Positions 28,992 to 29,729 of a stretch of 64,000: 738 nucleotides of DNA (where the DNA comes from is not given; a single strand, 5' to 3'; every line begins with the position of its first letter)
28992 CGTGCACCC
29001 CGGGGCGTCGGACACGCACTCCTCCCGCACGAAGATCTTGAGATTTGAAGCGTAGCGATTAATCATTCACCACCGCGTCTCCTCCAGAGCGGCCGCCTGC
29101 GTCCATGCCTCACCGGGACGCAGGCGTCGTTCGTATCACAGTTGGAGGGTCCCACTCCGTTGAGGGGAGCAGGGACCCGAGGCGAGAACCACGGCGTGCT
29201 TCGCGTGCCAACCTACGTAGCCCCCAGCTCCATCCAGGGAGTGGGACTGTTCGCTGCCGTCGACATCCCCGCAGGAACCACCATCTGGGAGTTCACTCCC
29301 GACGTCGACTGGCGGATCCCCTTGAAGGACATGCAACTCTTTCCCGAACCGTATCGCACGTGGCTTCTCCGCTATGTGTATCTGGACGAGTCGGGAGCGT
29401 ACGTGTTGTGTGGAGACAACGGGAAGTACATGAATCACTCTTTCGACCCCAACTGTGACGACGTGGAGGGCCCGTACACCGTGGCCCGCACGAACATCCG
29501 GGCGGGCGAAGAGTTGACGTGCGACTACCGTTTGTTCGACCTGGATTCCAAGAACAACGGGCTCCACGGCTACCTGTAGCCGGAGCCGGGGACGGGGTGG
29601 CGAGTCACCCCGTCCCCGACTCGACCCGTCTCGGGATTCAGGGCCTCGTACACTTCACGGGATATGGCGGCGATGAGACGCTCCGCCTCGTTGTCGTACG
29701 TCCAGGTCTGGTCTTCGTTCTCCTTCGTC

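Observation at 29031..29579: SET-domain (lysine methyltransferase-like) gene with atypical codon usage, 3' ends overlapping a class A beta-lactamase-fold gene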

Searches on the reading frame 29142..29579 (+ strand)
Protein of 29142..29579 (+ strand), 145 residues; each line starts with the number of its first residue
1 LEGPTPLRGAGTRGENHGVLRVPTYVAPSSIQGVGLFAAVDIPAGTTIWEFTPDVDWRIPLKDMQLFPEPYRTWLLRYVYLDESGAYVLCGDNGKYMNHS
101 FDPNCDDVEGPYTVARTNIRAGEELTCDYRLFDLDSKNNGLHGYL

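Call 4: search_protein_families(library=pfam, proteins=[window:29142-29579:+], max_evalue=0.01)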
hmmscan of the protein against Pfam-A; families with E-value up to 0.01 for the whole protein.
window:29142-29579:+ (145 aa): 1 family
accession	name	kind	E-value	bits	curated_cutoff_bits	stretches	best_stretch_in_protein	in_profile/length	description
PF00856.33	SET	-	1.1e-13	51.9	22.4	1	33-129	1-104/105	SET domain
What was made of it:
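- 29196..29579 (+): SET-domain protein gene, 127 aa, GTG start and TAG stop. Pfam SET 1.1e-13 (call 4).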

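Call 7: find_homologous_proteins(query=window:29142-29576:+, max_evalue=0.001)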
Query window:29142-29576:+ (145 aa): 408 proteins with E <= 0.001 among 439 candidates; the best 120 are listed.
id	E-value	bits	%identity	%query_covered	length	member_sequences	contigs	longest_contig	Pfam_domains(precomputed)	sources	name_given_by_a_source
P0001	2.5e-84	299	100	88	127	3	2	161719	PF00856.34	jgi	-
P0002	3.8e-63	230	76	88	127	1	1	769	PF00856.34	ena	-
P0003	4.2e-61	223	75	84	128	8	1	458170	PF00856.34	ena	-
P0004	4.3e-61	223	76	83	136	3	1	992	PF00856.34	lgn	-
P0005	6.8e-61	223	76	85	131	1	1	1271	PF00856.34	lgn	-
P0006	3.4e-60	220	72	87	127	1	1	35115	PF00856.34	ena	-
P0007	2.0e-59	218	72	87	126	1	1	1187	PF00856.34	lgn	-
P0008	7.1e-59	216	76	82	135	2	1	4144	PF00856.34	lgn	-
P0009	1.0e-58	216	75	83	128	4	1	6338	PF00856.34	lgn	-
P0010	2.3e-58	215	76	81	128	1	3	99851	PF00856.34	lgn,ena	-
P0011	2.9e-58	214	77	81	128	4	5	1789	PF00856.34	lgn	-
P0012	4.5e-58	214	76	81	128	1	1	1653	PF00856.34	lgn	-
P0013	5.8e-58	213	76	81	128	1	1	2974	PF00856.34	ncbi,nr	ncbi:MAG: SET domain-containing protein-lysine N-methyltransferase [Thioalkalivibrio sp.]|nr:SET dom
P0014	1.5e-57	212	75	81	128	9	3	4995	PF00856.34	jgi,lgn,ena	-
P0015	1.6e-57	212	75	81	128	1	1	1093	PF00856.34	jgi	jgi:uncharacterized protein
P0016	1.1e-56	209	68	87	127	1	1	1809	PF00856.34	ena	-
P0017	2.8e-56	208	75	81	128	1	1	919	PF00856.34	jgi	jgi:uncharacterized protein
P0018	2.9e-56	208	75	81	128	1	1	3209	PF00856.34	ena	-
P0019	1.9e-55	205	66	94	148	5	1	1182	PF00856.34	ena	-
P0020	2.2e-55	205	75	81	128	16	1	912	PF00856.34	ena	-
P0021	2.1e-54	202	72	84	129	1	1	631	PF00856.34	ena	-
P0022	5.8e-52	194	69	86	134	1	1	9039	PF00856.34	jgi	jgi:SET domain-containing protein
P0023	1.2e-51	193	61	97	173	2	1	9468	PF00856.34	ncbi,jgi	-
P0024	2.0e-51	192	70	83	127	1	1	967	PF00856.34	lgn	-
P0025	5.5e-51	191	68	85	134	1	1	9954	PF00856.34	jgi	jgi:SET domain-containing protein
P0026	5.8e-51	191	67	85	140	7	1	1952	PF00856.34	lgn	-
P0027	7.2e-51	190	64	85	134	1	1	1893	PF00856.34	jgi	jgi:SET domain-containing protein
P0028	1.4e-50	189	66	83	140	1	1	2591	PF00856.34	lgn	-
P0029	1.8e-50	189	67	85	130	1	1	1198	PF00856.34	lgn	-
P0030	1.9e-50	189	65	86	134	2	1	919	PF00856.34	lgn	-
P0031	2.9e-50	188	67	87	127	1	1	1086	PF00856.34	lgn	-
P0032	3.0e-50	188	68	83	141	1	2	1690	PF00856.34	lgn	-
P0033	3.6e-50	188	64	85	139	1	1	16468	PF00856.34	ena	-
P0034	4.2e-50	188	69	85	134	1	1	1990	PF00856.34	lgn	-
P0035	6.2e-50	187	63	89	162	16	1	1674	PF00856.34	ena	-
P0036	8.3e-50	187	66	85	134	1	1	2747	PF00856.34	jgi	jgi:SET domain-containing protein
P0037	8.4e-50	187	68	84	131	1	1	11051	PF00856.34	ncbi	-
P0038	9.3e-50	187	66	86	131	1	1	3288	PF00856.34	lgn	-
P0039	1.1e-49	186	65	87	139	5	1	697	PF00856.34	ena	-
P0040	1.4e-49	186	60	97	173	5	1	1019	PF00856.34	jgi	-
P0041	1.6e-49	186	70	81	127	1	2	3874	PF00856.34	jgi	-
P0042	1.7e-49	186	65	85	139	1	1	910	PF00856.34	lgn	-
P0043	1.8e-49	186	65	86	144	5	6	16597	PF00856.34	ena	-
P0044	1.9e-49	186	67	85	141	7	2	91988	PF00856.34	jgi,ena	-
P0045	2.0e-49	186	67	85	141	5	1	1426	PF00856.34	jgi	-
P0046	2.9e-49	185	65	85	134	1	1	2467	PF00856.34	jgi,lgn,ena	-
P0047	3.6e-49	185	65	85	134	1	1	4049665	PF00856.34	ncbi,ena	-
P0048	3.7e-49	185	64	85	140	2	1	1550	PF00856.34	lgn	-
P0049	5.8e-49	184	65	86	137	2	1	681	PF00856.34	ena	-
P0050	7.4e-49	184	65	85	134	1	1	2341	PF00856.34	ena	-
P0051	7.5e-49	184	60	87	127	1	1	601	PF00856.34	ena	-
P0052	9.7e-49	183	64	84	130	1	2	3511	PF00856.34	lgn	-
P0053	9.8e-49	183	64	85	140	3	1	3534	PF00856.34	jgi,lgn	-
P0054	1.0e-48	183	65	85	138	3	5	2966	PF00856.34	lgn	-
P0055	1.2e-48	183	63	85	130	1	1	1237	PF00856.34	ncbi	-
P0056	1.2e-48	183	59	94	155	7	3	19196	PF00856.34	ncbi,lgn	-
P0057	1.3e-48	183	60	94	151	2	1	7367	PF00856.34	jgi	-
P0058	1.3e-48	183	64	84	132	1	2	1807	PF00856.34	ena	-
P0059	1.4e-48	183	66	85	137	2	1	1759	PF00856.34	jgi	jgi:SET domain-containing protein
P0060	1.4e-48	183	65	87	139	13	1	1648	PF00856.34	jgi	-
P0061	1.6e-48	183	59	94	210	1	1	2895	PF00856.34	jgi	-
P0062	1.8e-48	182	66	85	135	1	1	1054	PF00856.34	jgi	jgi:SET domain-containing protein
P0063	1.9e-48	182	66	85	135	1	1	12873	PF00856.34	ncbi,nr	ncbi:MAG TPA: SET domain-containing protein [Longimicrobiales bacterium]|nr:SET domain-containing pr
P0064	2.3e-48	182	63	85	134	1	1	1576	PF00856.34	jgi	jgi:SET domain-containing protein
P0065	2.4e-48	182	64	86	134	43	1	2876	PF00856.34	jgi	jgi:uncharacterized protein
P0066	2.8e-48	182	63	85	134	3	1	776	PF00856.34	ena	-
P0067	2.9e-48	182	59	88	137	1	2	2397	PF00856.34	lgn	-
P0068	3.2e-48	182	64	84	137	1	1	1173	PF00856.34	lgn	-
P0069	3.5e-48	181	65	83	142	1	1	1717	PF00856.34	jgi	-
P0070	3.7e-48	181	65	88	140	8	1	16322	PF00856.34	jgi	jgi:SET domain-containing protein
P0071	4.1e-48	181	64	85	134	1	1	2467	PF00856.34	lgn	-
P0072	4.6e-48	181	65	85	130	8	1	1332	PF00856.34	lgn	-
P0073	4.8e-48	181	64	82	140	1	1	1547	PF00856.34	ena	-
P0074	4.9e-48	181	64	86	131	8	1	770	PF00856.34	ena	-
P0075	5.1e-48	181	66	84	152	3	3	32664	PF00856.34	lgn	-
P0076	5.7e-48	181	63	85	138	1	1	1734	PF00856.34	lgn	-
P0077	5.9e-48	181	64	85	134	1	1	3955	PF00856.34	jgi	-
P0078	6.3e-48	181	65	85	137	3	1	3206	PF00856.34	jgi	jgi:SET domain-containing protein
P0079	6.4e-48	181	63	85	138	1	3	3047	PF00856.34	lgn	-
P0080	8.1e-48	180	65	87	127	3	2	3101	PF00856.34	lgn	-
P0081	8.1e-48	180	61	86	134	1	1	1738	PF00856.34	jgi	jgi:SET domain-containing protein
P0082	8.8e-48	180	62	85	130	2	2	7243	PF00856.34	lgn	-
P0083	9.4e-48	180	63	85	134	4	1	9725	PF00856.34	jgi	-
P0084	9.6e-48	180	62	86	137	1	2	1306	PF00856.34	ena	-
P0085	1.1e-47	180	63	85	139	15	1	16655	PF00856.34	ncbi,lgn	-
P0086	1.7e-47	179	64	85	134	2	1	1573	PF00856.34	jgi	jgi:uncharacterized protein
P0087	1.8e-47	179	62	86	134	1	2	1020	PF00856.34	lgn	-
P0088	1.8e-47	179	63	85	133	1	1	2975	PF00856.34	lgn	-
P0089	1.9e-47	179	64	85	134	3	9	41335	PF00856.34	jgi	jgi:hypothetical protein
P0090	2.8e-47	179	63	85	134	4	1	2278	PF00856.34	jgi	jgi:hypothetical protein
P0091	3.0e-47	178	65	85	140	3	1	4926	PF00856.34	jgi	jgi:SET domain-containing protein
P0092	3.4e-47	178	63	85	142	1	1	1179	PF00856.34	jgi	jgi:hypothetical protein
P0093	3.5e-47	178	64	85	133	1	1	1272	PF00856.34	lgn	-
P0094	3.5e-47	178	62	86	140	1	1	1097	PF00856.34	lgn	-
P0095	4.0e-47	178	63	85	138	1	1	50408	PF00856.34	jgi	jgi:SET domain-containing protein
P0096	4.0e-47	178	63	85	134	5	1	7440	PF00856.34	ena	-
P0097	4.2e-47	178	62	86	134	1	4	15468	PF00856.34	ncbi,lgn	-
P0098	4.4e-47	178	63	85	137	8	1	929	PF00856.34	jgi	jgi:SET domain-containing protein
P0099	4.5e-47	178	64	85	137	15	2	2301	PF00856.34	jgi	jgi:SET domain-containing protein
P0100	5.9e-47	177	65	82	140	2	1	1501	PF00856.34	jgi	-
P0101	7.8e-47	177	61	85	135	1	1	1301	PF00856.34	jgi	-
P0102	7.8e-47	177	63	85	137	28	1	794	PF00856.34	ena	-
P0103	8.5e-47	177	63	85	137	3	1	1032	PF00856.34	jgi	jgi:SET domain-containing protein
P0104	9.2e-47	177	63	85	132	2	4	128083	PF00856.34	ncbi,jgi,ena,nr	ncbi:MAG: SET domain-containing protein [Gemmatimonadota bacterium]|nr:SET domain-containing protein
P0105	9.3e-47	177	65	86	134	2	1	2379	PF00856.34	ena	-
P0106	1.0e-46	177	61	85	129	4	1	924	PF00856.34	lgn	-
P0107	1.1e-46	177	63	86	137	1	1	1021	PF00856.34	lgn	-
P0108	1.2e-46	177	62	87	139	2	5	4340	PF00856.34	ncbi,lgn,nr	ncbi:MAG TPA: SET domain-containing protein [Longimicrobiales bacterium]|nr:SET domain-containing pr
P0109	1.7e-46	176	59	85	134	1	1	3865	PF00856.34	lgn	-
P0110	3.2e-46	175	63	85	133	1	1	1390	PF00856.34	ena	-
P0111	3.3e-46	175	63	85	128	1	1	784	PF00856.34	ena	-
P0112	3.6e-46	175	61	85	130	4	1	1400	PF00856.34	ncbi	-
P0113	4.3e-46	175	62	85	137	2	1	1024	PF00856.34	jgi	jgi:SET domain-containing protein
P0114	4.4e-46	175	64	83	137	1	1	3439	PF00856.34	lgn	-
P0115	4.5e-46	175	62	85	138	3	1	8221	PF00856.34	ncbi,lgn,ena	-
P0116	4.6e-46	175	63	85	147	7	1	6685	PF00856.34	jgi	jgi:hypothetical protein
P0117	6.4e-46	174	62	92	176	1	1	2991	PF00856.34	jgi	jgi:SET domain-containing protein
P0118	6.5e-46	174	60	87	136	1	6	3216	PF00856.34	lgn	-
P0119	7.3e-46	174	62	85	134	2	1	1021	PF00856.34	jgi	jgi:hypothetical protein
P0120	7.3e-46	174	61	86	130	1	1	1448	PF00856.34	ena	-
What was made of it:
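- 29196..29579 (+): It is 100% identical to the 127-aa protein P0001 (call 7).
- One 76%-identical protein is labelled Thioalkalivibrio (call 7).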

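Call 8: search_solved_structures(query=window:29142-29576:+, max_evalue=1, show_alignments=3)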
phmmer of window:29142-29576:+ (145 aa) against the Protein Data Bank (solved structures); distinct sequences matched with E-value up to 1: 74 (the best 60 are shown).
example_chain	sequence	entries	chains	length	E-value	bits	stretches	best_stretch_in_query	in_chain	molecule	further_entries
4z4p_A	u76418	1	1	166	4.1e-07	33.3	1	24-136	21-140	Histone-lysine N-methyltransferase 2D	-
5f59_A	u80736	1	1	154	1.1e-06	31.9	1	24-136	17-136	Histone-lysine N-methyltransferase 2C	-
5f6k_C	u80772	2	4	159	1.1e-06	31.9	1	24-136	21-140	Histone-lysine N-methyltransferase 2C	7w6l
6kiw_K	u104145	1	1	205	2.6e-06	30.7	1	24-136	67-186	Histone-lysine N-methyltransferase 2C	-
9yle_K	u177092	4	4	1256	1.9e-05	27.9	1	24-135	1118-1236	[histone H3]-lysine(4) N-methyltransferase,Histone-lysine N-methyltransferase 2D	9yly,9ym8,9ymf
9yl3_K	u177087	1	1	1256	1.9e-05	27.9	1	24-135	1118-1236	[histone H3]-lysine(4) N-methyltransferase,Histone-lysine N-methyltransferase 2D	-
7bre_B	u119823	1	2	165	7.3e-05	26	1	26-139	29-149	Histone-lysine N-methyltransferase 2B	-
7u5v_A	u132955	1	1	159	8.6e-05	25.7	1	26-139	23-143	Histone-lysine N-methyltransferase 2A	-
2w5y_A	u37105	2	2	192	8.7e-05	25.7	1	26-139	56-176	HISTONE-LYSINE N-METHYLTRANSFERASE HRX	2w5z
6kiu_K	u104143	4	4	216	0.00012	25.3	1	26-139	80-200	Histone-lysine N-methyltransferase 2A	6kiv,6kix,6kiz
7ud5_K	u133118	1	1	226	0.00014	25.1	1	26-139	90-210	cDNA FLJ56846, highly similar to Zinc finger protein HRX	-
5f5e_A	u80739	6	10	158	0.00017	24.8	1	27-139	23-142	Histone-lysine N-methyltransferase 2A | Histone-lysine N-methyltransferase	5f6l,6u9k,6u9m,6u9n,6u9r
7w67_C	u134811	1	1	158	0.00019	24.6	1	27-139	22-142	Histone-lysine N-methyltransferase 2A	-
7w6a_C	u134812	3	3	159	0.00019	24.6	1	27-139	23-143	Histone-lysine N-methyltransferase 2A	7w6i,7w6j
6pwv_C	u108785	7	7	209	0.00036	23.7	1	26-139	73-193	Histone-lysine N-methyltransferase 2A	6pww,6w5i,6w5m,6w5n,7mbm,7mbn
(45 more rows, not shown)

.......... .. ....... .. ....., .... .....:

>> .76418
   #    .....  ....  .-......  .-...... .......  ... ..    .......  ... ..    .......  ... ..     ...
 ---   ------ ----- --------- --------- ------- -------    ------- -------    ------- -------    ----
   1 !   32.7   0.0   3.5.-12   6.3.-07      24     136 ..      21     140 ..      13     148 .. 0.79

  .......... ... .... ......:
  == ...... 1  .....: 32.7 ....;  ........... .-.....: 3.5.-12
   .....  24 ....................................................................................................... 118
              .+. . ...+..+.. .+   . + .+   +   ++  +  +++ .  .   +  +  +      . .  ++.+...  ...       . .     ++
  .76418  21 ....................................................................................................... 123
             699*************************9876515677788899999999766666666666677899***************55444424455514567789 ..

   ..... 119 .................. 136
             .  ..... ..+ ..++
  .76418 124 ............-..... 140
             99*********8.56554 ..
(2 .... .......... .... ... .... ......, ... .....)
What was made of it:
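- On SET-domain protein lysine methyltransferases (Pfam PF00856): The motifs align with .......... and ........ of the MLL SET domains (call 8).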

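Call 9: find_encoding_contigs(protein=P0001, flank=8000, max_places=4)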
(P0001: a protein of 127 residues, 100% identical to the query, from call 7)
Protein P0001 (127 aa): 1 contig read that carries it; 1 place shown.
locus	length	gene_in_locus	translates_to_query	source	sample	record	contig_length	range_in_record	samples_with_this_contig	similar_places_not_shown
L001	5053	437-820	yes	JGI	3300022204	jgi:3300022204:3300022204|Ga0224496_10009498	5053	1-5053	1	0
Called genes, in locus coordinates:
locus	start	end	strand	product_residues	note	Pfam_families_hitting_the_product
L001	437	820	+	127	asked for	PF00856:SET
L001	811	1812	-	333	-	PF13354:Beta-lactamase2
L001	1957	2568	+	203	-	-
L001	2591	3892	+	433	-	PF01145:Band_7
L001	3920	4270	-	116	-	-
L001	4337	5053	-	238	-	PF03060:NMO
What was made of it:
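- On Secreted bacterial SET effectors (nucleomodulins): The source is a JGI metagenome contig (call 9).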

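Call 10: find_encoding_contigs(protein=P0003, flank=8000, max_places=3)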
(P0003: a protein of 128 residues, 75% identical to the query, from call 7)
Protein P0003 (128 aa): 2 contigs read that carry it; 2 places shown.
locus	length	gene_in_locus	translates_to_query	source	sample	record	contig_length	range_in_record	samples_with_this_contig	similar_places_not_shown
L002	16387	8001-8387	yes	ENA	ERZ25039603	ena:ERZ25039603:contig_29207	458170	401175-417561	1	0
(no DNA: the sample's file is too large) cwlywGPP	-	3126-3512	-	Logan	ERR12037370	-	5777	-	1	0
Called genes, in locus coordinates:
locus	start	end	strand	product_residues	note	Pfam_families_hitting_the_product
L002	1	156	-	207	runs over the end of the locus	PF01323:DSBA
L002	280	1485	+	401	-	PF00155:Aminotran_1_2, PF01041:DegT_DnrJ_EryC1 (weak)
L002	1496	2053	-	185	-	PF03881:Fructosamin_kin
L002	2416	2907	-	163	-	PF01451:LMWPc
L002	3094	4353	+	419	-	PF00270:DEAD, PF04851:ResIII (weak), PF00271:Helicase_C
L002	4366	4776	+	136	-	-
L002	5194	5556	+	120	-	PF12973:Cupin_7 (faint), PF00190:Cupin_1, PF01050:MannoseP_isomer (weak), PF05899:Cupin_3 (weak), PF02311:AraC_binding, PF07883:Cupin_2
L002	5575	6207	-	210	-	-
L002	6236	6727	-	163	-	PF00990:GGDEF (faint)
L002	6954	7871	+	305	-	PF12146:Hydrolase_4, PF00561:Abhydrolase_1, PF05728:UPF0227 (faint), PF12697:Abhydrolase_6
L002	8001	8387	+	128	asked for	PF00856:SET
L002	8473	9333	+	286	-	PF01370:Epimerase (weak), PF05368:NmrA, PF13460:NAD_binding_10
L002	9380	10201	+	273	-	PF19089:DUF5777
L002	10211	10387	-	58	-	-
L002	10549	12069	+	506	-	PF07690:MFS_1, PF00854:PTR2, PF07690:MFS_1 (weak)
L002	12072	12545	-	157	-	PF00515:TPR_1 (faint), PF13181:TPR_8 (faint), PF13428:TPR_14 (faint), PF13431:TPR_17 (faint), PF13432:TPR_16 (weak), PF14559:TPR_19 (weak), PF13414:TPR_11 (weak)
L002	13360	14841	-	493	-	PF00520:Ion_trans, PF02735:Ku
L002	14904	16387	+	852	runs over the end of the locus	PF13298:LigD_N, PF01068:DNA_ligase_A_M, PF04679:DNA_ligase_A_C, PF21686:LigD_Prim-Pol, PF01896:DNA_primase_S (weak)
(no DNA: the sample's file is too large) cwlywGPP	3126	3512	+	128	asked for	PF00856:SET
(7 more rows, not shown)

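Call 11: find_encoding_contigs(protein=P0006, flank=8000, max_places=3)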
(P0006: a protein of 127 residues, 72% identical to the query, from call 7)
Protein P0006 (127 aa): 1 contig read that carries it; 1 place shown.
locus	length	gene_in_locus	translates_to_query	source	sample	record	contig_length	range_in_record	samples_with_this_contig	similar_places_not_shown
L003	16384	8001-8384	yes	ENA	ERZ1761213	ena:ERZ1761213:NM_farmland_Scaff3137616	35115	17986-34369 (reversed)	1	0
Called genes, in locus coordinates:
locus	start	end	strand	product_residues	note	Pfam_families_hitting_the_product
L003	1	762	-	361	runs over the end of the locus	PF00762:Ferrochelatase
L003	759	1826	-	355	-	PF01208:URO-D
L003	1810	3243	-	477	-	PF05201:GlutR_N, PF01488:Shikimate_DH, PF00745:GlutR_dimer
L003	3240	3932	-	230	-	PF06778:Chlor_dismutase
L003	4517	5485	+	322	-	PF02424:ApbE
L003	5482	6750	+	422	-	-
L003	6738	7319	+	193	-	PF04205:FMN_bind (weak)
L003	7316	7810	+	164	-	-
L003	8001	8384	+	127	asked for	PF00856:SET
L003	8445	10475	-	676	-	-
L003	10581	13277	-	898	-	PF12704:MacB_PCD, PF02687:FtsX, PF12704:MacB_PCD, PF02687:FtsX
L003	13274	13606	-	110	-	PF03551:PadR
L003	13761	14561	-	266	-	PF05116:S6PP, PF08282:Hydrolase_3 (weak)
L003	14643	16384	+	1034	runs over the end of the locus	PF00294:PfkB, PF00862:GT-B_Sucrose_synth, PF13439:Glyco_transf_4, PF13579:Glyco_trans_4_4, PF20706:GT4-conflict (weak), PF00534:Glycos_transf_1, PF13692:Glyco_trans_1_4, PF05116:S6PP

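Call 20: find_related_loci(query=A1, collection=genome_contigs, flank=6000)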
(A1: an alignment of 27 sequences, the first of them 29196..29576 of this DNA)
Query A1 (127 aa) in genome_contigs; peptide patterns used: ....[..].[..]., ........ (x = any residue, [..] = any of these).
600 stretches matched a pattern (row limit reached: there are more); 511 encode a relative of the query (tblastn E <= 1e-3); the best 80 are kept; 80 distinct loci.
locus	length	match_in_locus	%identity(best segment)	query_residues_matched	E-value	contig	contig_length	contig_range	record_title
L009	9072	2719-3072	75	1-118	4e-60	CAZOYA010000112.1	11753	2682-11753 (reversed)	MAG TPA_asm: uncultured Gemmatimonadaceae bacterium isolate SRP263527_co2_188 genome assembly, contig: NODE_4884_length_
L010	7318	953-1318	68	1-122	2e-55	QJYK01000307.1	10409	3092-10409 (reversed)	MAG: Gemmatimonadetes bacterium isolate SZUA-318 scaffold_14197, whole genome shotgun sequence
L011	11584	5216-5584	67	1-123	1e-54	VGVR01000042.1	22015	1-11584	MAG: Gemmatimonadetes bacterium isolate K_Offshore_80m_m2_041 K_Offshore_80m_m2_041_Ga0194132_10005006, whole genome sho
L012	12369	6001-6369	66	1-123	3e-54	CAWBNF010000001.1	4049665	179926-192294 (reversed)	MAG: uncultured Gemmatimonadaceae bacterium isolate MFD05684.bin.2.236 genome assembly, contig: contig_14137, whole geno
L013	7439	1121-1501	63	1-127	2e-53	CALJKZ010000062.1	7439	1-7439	MAG TPA_asm: uncultured Gemmatimonadales bacterium isolate SRR7515930_bin.34_CONCOCT_v1.1_MAG genome assembly, contig: E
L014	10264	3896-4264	64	1-123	2e-52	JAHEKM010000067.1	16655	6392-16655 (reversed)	MAG: Gemmatimonadetes bacterium isolate Ww583 NODE_10048_length_16655_cov_3.745071, whole genome shotgun sequence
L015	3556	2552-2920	64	1-123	3e-52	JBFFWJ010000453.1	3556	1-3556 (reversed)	MAG: Longimicrobiales bacterium isolate Mix_mud24.2022.10.3 k141_913384_length_3556_cov_8.0000, whole genome shotgun seq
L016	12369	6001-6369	64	1-123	1e-51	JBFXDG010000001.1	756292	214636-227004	MAG: Gemmatimonadales bacterium isolate CA_2019_TPBS_88 NODE_42_length_756292_cov_7.511370_TPBS, whole genome shotgun se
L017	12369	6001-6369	65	1-123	1e-51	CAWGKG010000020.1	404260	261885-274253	MAG: uncultured Gemmatimonadales bacterium isolate MFD05684.bin.2.267 genome assembly, contig: contig_6904, whole genome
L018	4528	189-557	64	1-123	2e-51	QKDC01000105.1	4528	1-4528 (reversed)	MAG: Gemmatimonadetes bacterium isolate SZUA-440 scaffold_98756, whole genome shotgun sequence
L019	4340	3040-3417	63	1-126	9e-51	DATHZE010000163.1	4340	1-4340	MAG TPA_asm: Longimicrobiales bacterium isolate SMAG_U16230 k141_912693, whole genome shotgun sequence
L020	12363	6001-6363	60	1-121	2e-50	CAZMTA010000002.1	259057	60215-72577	MAG TPA_asm: uncultured Gemmatimonadaceae bacterium isolate SRP321284_co1_162 genome assembly, contig: NODE_31_length_25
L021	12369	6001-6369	63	1-123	4e-50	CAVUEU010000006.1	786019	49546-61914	MAG: uncultured Gemmatimonadales bacterium isolate MFD04944.bin.2.59 genome assembly, contig: contig_43612, whole genome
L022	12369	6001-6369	63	1-123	2e-49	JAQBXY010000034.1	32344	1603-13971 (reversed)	MAG: Gemmatimonadetes bacterium isolate casp150-mb.298 NODE_3654_length_32344_cov_0.258211, whole genome shotgun sequenc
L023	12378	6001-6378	61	1-127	9e-50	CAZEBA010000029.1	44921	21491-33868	MAG TPA_asm: uncultured Gemmatimonadota bacterium isolate SRP321284_co1_122 genome assembly, contig: NODE_936_length_449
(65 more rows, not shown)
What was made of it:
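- On Secreted bacterial SET effectors (nucleomodulins): All named relatives are uncultured Gemmatimonadota MAGs (call 20).
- On Recently acquired genomic island or foreign gene: The 18 best of at least 511 genome hits are Gemmatimonadota (call 20).
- The 18 best genome hits are all Gemmatimonadota (call 20).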

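Call 31: search_protein_families(library=ncbifam, proteins=[window:29196-29576:+], max_evalue=0.01)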
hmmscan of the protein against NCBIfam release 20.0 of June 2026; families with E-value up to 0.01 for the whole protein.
window:29196-29576:+ (127 aa): 0 families

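Call 32: search_protein_families(library=padloc, proteins=[window:29196-29576:+], max_evalue=0.01)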
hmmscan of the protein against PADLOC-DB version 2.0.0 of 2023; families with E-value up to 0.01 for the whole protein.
window:29196-29576:+ (127 aa): 0 families

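Call 33: search_protein_families(library=phrogs, proteins=[window:29196-29576:+], max_evalue=0.01)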
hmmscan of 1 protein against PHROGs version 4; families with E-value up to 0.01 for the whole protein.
window:29196-29576:+ (127 aa): 1 family
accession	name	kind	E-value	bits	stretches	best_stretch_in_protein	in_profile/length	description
phrog_28741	-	unknown function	0.0061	17.6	0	72-112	47-94/100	-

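Call 43: predict_structure(alignment_id=A1)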
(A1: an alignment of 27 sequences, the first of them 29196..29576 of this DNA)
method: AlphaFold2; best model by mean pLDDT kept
length: 127 residues; sequences in the alignment: 27
mean_pLDDT: 79.0   pTM: 0.63
mean pLDDT of the five models: 79.0, 68.6, 64.6, 62.5, 61.0
residues with pLDDT >= 90: 34; 70-90: 65; 50-70: 15; < 50: 13
segments of 3 or more residues with pLDDT < 50: 113-119, 123-127
pLDDT, mean of each block of 10 residues (from residue 1): 89 89 95 74 87 80 76 70 84 86 93 51 42
secondary structure, 60 per line:
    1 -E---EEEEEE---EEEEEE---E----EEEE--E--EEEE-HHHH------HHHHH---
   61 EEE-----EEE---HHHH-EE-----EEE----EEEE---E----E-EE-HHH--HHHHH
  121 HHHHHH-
elements in order: E6-11 E15-20 E29-32 E38-41 H43-46 H53-57 E61-63 E69-71 H75-78 E87-89 E94-97 H116-126
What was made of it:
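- On SET-domain protein lysine methyltransferases (Pfam PF00856): The AlphaFold2 model has pLDDT 79 and pTM 0.63 (call 43).
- Model confidence is moderate (pLDDT 79; the C-terminal 15 residues are below 50) (call 43).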
